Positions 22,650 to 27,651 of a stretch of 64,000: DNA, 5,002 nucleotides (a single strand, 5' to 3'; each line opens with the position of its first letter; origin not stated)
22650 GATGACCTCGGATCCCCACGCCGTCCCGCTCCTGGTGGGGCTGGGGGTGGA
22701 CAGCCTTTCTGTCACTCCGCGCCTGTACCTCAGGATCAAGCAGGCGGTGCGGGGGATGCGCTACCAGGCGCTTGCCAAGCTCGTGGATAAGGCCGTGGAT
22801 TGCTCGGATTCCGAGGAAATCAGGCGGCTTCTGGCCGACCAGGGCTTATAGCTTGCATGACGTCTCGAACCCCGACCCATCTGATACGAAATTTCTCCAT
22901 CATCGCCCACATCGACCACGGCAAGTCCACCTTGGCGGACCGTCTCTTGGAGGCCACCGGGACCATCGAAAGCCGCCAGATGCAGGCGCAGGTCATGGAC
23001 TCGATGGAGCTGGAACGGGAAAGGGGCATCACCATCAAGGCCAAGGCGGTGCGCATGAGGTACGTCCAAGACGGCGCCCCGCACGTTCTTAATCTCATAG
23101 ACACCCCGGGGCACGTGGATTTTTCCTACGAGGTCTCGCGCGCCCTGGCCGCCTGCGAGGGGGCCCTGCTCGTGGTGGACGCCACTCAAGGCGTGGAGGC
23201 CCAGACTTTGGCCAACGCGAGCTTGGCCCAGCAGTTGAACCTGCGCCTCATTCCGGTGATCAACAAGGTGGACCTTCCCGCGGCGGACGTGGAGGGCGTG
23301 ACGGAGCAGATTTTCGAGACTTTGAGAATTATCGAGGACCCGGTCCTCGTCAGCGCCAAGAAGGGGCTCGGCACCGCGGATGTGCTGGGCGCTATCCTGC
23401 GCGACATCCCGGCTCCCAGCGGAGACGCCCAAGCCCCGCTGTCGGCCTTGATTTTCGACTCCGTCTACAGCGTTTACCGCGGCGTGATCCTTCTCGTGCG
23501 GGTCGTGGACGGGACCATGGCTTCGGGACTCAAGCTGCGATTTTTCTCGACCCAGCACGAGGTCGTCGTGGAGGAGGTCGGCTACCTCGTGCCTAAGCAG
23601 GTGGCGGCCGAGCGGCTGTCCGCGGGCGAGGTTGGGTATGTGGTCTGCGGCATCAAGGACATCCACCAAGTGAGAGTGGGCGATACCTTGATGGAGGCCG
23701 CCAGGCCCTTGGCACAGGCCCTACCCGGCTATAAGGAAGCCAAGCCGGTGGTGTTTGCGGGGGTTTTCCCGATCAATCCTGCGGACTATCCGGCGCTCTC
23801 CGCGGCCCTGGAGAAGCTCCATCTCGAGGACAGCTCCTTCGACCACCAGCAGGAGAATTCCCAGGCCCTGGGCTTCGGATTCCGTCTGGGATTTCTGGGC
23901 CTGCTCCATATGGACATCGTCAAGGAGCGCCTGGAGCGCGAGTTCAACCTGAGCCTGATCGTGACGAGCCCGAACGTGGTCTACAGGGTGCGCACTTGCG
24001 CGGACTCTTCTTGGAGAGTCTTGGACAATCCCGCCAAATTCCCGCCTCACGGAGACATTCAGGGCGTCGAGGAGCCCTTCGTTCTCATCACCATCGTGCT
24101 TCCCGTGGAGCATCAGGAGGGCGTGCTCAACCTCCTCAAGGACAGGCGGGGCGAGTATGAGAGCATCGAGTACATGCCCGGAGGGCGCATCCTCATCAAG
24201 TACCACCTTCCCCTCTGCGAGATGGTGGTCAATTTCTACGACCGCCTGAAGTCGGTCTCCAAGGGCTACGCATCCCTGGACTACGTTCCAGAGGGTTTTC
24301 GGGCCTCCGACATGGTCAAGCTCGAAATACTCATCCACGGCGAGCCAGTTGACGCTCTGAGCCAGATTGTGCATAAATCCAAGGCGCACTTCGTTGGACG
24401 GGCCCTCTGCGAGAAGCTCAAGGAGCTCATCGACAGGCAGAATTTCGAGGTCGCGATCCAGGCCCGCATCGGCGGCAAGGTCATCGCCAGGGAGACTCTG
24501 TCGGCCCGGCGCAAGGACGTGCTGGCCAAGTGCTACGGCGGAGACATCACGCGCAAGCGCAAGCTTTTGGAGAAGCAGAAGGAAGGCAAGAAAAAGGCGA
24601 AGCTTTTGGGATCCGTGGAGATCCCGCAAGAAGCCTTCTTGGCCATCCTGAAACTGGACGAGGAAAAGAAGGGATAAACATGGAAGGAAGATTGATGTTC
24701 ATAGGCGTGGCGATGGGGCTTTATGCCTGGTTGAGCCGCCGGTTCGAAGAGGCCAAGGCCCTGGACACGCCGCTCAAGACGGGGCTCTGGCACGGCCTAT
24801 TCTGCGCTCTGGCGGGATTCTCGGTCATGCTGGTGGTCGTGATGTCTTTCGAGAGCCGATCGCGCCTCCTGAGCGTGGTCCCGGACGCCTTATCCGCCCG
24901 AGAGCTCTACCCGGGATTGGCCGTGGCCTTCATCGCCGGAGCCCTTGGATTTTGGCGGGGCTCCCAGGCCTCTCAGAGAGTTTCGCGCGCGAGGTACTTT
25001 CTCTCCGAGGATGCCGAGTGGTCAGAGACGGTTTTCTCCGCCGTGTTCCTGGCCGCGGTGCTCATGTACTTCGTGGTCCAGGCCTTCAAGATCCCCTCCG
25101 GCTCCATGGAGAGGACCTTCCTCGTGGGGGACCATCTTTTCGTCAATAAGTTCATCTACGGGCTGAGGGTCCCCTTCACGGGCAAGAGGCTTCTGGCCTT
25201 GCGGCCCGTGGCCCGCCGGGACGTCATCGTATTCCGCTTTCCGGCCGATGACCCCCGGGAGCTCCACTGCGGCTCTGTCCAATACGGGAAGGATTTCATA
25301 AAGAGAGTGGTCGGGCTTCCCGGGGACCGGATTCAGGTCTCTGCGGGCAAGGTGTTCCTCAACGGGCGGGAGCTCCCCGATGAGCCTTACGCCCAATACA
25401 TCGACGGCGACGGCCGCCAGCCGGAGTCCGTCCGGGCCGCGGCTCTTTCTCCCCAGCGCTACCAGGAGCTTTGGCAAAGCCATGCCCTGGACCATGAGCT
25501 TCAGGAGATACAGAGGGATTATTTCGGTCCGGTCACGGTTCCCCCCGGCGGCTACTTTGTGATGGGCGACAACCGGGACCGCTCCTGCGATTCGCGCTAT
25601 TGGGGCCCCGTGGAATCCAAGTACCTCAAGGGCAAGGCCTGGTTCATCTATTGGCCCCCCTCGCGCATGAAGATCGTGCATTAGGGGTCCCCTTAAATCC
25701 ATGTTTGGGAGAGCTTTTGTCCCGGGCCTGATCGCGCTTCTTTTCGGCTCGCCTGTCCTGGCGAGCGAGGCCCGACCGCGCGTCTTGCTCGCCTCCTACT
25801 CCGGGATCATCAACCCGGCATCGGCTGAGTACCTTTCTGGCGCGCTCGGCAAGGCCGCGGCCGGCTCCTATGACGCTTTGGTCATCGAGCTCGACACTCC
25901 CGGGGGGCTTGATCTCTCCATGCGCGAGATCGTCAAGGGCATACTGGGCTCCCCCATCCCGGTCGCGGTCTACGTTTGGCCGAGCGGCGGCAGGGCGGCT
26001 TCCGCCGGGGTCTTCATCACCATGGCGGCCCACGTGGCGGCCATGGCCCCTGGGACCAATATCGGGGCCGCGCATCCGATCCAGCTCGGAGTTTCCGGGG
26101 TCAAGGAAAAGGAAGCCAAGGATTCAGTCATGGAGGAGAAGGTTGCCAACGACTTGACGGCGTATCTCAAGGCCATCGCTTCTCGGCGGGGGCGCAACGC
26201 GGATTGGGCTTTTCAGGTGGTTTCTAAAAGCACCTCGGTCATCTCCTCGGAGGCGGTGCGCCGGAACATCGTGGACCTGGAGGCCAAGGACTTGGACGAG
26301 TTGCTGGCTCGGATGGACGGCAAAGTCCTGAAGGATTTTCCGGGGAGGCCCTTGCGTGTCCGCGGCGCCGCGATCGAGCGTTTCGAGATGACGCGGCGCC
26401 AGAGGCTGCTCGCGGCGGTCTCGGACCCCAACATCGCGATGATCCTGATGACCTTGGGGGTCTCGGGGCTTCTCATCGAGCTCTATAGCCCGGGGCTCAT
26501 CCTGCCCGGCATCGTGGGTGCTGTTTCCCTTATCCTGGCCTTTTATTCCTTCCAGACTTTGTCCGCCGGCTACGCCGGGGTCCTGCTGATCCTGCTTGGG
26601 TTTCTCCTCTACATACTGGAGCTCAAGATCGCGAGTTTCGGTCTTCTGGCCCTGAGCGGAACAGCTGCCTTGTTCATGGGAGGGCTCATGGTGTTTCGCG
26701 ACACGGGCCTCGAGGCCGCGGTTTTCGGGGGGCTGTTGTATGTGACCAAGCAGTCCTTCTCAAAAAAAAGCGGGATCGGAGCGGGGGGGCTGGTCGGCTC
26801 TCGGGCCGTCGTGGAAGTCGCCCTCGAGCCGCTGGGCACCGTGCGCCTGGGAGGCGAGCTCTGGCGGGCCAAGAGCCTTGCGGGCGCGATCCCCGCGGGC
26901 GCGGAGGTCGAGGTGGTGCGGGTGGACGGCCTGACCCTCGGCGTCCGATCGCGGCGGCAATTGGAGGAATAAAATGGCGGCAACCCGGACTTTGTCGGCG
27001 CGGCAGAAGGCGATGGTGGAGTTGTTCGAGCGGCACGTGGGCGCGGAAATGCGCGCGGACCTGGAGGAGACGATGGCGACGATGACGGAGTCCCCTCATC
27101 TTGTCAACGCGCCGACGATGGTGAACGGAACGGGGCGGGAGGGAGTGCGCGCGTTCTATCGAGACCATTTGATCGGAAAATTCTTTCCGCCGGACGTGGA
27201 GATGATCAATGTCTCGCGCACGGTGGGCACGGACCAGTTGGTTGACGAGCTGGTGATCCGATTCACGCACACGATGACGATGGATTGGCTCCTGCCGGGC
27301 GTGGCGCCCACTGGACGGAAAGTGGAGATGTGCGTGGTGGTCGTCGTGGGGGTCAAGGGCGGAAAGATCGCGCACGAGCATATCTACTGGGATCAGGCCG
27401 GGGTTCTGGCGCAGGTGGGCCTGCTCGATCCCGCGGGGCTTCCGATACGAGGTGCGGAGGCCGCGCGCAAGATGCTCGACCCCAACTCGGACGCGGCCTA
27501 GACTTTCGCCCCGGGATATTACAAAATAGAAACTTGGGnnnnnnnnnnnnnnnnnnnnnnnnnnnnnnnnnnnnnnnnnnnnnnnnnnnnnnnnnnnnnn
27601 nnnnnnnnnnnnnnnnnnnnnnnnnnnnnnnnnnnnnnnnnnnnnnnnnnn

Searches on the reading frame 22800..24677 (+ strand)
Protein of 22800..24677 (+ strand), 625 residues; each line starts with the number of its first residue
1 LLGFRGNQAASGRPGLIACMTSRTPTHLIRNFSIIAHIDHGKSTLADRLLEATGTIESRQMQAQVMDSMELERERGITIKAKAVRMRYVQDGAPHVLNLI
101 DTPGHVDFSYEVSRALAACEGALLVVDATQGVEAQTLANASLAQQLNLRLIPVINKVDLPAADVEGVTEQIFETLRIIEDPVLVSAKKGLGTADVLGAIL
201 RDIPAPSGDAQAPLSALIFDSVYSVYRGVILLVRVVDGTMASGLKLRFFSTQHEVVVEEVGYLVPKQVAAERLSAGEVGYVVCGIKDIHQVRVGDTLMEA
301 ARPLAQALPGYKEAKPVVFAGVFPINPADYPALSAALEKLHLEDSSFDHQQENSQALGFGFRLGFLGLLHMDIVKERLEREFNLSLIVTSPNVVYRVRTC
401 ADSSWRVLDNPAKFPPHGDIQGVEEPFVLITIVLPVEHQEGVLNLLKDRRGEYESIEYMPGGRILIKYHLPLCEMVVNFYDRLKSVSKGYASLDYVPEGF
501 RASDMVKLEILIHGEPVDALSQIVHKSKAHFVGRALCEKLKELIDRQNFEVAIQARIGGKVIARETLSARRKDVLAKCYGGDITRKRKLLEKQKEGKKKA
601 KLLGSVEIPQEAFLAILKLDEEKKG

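Call 85: search_protein_families(library=pfam, proteins=[window:22800-24677:+], max_evalue=0.0001)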
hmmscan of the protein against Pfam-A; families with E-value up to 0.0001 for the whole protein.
window:22800-24677:+ (625 aa): 5 families
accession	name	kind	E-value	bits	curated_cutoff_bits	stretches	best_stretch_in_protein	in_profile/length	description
PF00009.33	GTP_EFTU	-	8.3e-55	185.7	26.5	1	29-204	3-187/188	Elongation factor Tu GTP binding domain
PF06421.17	LepA_C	-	3.9e-48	162.4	29.7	1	512-618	1-107/107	GTP-binding protein LepA C-terminus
PF00679.30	EFG_C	-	7.7e-18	64.8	27.9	1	424-509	3-87/89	Elongation factor G C-terminus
PF03144.31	GTP_EFTU_D2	-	7.9e-09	36.3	30.3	1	228-297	1-72/73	Elongation factor Tu domain 2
PF14492.12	EFG_III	-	1.5e-06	28.6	27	1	315-388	3-73/75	Elongation Factor G, domain III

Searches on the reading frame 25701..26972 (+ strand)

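Call 85: search_protein_families(library=pfam, proteins=[window:25701-26972:+], max_evalue=0.0001)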
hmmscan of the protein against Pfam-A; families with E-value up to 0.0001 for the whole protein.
window:25701-26972:+ (423 aa): 3 families
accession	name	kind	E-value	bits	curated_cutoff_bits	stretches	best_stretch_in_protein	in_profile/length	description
PF24961.1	NfeD_membrane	-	8.8e-22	77.8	26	1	244-338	1-98/119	NfeD integral membrane domain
PF01957.25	NfeD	-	2.6e-15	56.8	29.1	1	363-416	3-56/57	NfeD-like C-terminal, partner-binding domain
PF25145.1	NfeD1b_N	-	1.2e-13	51.6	40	1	41-197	15-158/189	NfeD1b, N-terminal domain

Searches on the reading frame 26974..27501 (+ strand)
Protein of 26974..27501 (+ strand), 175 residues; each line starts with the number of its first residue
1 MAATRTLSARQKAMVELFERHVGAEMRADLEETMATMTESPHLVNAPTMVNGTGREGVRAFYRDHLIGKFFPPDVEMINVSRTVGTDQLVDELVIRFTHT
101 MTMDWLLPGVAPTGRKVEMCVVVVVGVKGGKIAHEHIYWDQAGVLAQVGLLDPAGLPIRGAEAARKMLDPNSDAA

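Call 85: search_protein_families(library=pfam, proteins=[window:26974-27501:+], max_evalue=0.0001)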
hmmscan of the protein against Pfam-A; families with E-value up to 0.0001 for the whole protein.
window:26974-27501:+ (175 aa): 2 families
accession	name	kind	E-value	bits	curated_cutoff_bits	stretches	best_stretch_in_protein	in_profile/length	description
PF07366.18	SnoaL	-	5.6e-10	39.6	28.4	1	29-147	15-125/126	SnoaL-like polyketide cyclase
PF12680.13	SnoaL_2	-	8.8e-08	33.1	27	1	19-134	2-101/102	SnoaL-like domain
